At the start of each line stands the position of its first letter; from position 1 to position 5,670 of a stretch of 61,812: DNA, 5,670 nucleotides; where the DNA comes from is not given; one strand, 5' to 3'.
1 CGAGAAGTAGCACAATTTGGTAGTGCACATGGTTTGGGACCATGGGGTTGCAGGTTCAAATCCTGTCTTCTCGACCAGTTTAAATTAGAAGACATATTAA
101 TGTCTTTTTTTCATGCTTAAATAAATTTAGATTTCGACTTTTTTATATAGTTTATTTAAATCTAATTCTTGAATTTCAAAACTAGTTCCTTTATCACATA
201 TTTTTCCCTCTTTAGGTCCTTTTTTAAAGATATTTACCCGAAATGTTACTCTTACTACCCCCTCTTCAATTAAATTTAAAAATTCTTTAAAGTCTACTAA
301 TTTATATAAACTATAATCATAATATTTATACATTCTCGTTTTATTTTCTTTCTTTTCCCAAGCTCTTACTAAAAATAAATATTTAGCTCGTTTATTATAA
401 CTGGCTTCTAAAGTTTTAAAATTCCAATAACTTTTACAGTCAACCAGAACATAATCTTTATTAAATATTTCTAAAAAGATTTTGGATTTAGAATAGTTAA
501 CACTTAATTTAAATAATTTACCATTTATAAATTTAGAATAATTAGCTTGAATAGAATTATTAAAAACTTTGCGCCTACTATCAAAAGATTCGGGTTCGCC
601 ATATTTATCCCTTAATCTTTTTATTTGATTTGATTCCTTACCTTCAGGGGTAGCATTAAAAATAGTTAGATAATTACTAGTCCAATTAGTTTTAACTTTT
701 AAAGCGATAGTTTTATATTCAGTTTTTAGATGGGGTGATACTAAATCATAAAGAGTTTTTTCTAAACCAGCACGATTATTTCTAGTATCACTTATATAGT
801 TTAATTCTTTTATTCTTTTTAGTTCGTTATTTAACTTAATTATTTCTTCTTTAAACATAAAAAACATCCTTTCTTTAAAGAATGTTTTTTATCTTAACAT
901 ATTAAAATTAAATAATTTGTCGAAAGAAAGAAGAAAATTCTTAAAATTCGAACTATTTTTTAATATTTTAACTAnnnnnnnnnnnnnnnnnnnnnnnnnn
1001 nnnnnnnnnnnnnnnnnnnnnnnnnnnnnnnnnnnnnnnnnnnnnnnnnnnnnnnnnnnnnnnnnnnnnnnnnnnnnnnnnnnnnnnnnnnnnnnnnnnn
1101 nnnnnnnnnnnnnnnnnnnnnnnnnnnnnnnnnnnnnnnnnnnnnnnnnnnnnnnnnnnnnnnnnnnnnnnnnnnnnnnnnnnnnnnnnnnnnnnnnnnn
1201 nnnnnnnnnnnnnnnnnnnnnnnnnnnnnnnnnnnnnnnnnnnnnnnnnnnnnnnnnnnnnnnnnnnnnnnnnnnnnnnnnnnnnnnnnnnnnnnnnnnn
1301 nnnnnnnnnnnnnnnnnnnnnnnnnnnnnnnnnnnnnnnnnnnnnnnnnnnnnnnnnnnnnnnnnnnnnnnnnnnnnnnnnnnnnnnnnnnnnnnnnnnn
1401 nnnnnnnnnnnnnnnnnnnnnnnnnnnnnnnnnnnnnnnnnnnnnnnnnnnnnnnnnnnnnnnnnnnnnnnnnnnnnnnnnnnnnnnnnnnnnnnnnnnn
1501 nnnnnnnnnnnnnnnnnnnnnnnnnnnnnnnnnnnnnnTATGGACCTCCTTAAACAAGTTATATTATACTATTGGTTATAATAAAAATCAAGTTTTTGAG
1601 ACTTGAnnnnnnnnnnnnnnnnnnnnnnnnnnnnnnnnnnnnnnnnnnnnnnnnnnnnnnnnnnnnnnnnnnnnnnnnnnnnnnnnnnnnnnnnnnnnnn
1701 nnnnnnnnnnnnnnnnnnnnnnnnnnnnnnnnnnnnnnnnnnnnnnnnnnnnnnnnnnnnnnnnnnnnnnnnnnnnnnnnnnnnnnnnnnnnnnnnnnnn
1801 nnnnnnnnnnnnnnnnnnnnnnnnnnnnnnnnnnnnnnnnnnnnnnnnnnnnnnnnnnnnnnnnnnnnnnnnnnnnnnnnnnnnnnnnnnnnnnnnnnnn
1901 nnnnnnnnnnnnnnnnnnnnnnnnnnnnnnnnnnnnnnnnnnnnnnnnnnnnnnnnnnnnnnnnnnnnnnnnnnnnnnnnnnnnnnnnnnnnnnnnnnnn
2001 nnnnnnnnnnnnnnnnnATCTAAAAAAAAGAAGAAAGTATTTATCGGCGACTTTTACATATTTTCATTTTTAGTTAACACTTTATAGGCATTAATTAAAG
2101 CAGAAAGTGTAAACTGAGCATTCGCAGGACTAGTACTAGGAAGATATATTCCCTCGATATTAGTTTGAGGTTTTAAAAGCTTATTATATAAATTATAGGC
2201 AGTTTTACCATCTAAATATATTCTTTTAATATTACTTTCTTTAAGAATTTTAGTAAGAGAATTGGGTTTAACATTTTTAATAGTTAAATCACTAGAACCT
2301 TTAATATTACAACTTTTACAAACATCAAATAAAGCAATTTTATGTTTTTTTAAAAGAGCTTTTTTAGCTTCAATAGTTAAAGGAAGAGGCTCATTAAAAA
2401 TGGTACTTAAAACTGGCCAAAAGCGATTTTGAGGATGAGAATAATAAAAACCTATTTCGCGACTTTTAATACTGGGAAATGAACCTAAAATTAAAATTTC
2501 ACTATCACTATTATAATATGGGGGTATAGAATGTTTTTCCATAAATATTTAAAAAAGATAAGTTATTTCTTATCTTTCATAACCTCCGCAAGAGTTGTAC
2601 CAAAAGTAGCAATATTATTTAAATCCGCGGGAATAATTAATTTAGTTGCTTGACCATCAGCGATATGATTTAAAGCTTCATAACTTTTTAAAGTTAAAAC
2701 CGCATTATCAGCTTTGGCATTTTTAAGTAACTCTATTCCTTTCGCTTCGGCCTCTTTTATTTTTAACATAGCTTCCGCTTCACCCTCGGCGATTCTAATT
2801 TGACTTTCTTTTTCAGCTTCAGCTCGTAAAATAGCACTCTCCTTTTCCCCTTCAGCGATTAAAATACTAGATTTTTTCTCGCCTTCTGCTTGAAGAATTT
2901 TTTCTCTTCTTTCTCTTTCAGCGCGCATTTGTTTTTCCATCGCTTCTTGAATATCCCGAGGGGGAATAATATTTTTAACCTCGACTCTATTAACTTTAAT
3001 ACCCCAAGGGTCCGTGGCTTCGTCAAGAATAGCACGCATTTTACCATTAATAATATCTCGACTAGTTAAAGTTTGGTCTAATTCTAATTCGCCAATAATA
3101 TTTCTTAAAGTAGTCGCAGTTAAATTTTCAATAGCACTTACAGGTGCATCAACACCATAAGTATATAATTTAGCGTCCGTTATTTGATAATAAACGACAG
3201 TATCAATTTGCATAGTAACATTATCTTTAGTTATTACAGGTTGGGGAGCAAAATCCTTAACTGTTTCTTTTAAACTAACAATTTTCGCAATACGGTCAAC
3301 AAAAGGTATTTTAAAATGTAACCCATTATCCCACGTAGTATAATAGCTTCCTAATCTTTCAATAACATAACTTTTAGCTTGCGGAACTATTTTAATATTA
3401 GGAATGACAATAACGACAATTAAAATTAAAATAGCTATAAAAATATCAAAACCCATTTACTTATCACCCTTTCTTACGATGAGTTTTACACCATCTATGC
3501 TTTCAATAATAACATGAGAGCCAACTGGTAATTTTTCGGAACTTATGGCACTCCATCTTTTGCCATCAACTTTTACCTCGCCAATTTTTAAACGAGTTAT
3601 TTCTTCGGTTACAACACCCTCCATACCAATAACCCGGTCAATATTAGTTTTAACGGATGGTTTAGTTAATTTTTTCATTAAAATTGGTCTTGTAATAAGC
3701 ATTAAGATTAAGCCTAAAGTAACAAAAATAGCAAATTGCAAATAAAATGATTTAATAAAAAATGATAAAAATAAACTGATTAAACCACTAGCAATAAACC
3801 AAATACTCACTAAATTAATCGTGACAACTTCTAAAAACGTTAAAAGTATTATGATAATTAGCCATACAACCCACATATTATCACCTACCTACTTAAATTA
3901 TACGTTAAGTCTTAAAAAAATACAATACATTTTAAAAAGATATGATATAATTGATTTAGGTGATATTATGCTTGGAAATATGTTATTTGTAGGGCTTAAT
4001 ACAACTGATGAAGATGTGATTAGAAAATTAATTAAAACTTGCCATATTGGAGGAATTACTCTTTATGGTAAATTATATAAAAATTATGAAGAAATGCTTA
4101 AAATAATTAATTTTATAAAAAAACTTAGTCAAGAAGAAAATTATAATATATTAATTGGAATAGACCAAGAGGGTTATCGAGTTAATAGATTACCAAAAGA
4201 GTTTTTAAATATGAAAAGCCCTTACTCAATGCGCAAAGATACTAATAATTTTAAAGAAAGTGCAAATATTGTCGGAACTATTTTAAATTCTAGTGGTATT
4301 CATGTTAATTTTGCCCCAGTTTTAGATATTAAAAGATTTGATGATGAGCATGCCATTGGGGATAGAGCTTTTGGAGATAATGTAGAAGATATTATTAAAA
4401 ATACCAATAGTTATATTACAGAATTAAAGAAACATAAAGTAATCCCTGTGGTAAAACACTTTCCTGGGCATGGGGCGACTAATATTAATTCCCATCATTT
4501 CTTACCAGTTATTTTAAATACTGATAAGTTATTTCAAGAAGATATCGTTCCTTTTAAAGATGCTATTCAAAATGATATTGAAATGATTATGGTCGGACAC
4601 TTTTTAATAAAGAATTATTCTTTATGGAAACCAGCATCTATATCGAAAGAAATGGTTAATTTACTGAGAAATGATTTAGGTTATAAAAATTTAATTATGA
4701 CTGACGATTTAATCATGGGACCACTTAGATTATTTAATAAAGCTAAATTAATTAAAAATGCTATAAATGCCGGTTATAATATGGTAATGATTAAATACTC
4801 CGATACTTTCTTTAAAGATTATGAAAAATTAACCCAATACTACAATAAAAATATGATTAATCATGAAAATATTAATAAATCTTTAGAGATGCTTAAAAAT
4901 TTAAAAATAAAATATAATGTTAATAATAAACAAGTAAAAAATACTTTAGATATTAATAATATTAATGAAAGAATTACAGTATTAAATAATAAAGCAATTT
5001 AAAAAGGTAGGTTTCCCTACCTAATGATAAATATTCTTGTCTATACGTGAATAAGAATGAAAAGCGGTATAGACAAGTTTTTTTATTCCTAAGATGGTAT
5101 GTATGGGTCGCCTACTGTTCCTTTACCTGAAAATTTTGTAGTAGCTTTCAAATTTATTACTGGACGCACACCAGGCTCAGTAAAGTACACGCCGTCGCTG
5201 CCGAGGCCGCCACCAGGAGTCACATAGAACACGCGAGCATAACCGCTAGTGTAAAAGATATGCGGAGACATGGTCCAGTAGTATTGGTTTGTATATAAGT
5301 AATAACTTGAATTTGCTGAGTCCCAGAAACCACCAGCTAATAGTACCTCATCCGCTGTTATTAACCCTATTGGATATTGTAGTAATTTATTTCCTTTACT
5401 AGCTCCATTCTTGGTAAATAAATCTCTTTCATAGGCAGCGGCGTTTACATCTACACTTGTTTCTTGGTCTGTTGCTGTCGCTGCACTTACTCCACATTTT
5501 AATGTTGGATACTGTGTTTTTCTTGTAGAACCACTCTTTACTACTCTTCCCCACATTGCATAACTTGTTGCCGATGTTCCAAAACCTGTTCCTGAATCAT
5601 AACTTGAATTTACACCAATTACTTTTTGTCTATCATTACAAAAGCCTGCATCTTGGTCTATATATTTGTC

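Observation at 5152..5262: Hypervariable 90-nt patch in paralog A resembles a diversity-generating-retroelement (DGR) variable region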

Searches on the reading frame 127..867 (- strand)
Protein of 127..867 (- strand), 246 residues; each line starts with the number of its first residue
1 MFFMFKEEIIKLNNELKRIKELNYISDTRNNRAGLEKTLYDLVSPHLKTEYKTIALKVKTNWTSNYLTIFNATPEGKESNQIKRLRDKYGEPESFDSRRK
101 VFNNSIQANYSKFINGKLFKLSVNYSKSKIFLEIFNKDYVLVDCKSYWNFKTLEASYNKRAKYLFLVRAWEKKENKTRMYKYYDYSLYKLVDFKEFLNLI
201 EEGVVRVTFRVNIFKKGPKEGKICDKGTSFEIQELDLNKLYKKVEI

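Call 103: search_protein_families(library=pfam, proteins=[window:127-867:-], max_evalue=0.0001)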
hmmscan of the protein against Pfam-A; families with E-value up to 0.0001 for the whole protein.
window:127-867:- (246 aa): 1 family
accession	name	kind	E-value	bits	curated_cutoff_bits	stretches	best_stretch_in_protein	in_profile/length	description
PF15515.12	MvaI_BcnI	-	4.5e-26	92.7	25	1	14-241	2-227/227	MvaI/BcnI restriction endonuclease family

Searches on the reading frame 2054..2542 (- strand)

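Call 105: search_protein_families(library=pfam, proteins=[window:2054-2542:-], max_evalue=0.0001)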
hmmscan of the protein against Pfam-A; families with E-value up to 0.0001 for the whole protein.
window:2054-2542:- (162 aa): 1 family
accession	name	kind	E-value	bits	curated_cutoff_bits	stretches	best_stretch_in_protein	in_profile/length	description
PF03167.25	UDG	-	4.7e-12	46.6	24.3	1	7-143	1-122/141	Uracil DNA glycosylase superfamily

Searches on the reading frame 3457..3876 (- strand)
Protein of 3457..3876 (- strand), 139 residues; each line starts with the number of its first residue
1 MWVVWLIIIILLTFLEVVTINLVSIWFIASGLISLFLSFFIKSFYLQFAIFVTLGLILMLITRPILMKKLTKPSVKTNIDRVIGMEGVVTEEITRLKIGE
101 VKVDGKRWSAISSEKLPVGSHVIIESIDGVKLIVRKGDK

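Call 105: search_protein_families(library=pfam, proteins=[window:3457-3876:-], max_evalue=0.0001)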
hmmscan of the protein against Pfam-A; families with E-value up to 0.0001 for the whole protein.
window:3457-3876:- (139 aa): 1 family
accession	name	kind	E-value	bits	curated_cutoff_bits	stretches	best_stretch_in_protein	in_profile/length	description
PF01957.25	NfeD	-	7.5e-15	55.3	29.1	1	80-136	2-57/57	NfeD-like C-terminal, partner-binding domain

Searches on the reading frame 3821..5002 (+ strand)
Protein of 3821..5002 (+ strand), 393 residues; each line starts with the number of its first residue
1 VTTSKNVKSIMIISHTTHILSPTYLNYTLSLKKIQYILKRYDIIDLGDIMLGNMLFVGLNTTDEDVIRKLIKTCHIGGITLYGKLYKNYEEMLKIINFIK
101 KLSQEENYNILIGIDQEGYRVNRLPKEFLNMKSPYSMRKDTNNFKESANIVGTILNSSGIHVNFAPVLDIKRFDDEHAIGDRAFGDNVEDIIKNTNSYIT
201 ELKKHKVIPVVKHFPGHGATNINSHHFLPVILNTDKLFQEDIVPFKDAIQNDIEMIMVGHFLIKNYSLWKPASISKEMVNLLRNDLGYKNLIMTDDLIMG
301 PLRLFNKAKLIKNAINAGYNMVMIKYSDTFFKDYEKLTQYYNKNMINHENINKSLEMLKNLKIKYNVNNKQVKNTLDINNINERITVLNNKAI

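Call 11: search_protein_families(library=pfam, proteins=[window:3821-5002:+], max_evalue=0.01)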
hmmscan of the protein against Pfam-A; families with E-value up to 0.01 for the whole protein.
window:3821-5002:+ (393 aa): 1 family
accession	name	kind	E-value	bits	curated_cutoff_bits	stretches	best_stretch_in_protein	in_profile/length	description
PF00933.27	Glyco_hydro_3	-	3.2e-49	168.5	27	1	56-358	11-313/316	Glycosyl hydrolase family 3 N terminal domain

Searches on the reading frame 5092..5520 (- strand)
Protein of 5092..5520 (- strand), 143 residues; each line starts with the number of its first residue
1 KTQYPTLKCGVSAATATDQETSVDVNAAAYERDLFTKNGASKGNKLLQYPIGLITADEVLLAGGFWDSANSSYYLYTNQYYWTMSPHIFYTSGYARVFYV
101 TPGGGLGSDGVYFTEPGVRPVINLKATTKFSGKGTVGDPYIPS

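Call 64: search_dna_similar(query=window:5092-5520:-, collection=phages, mode=protein, max_rows=25)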
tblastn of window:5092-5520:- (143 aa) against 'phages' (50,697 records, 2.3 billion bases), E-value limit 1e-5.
No match.
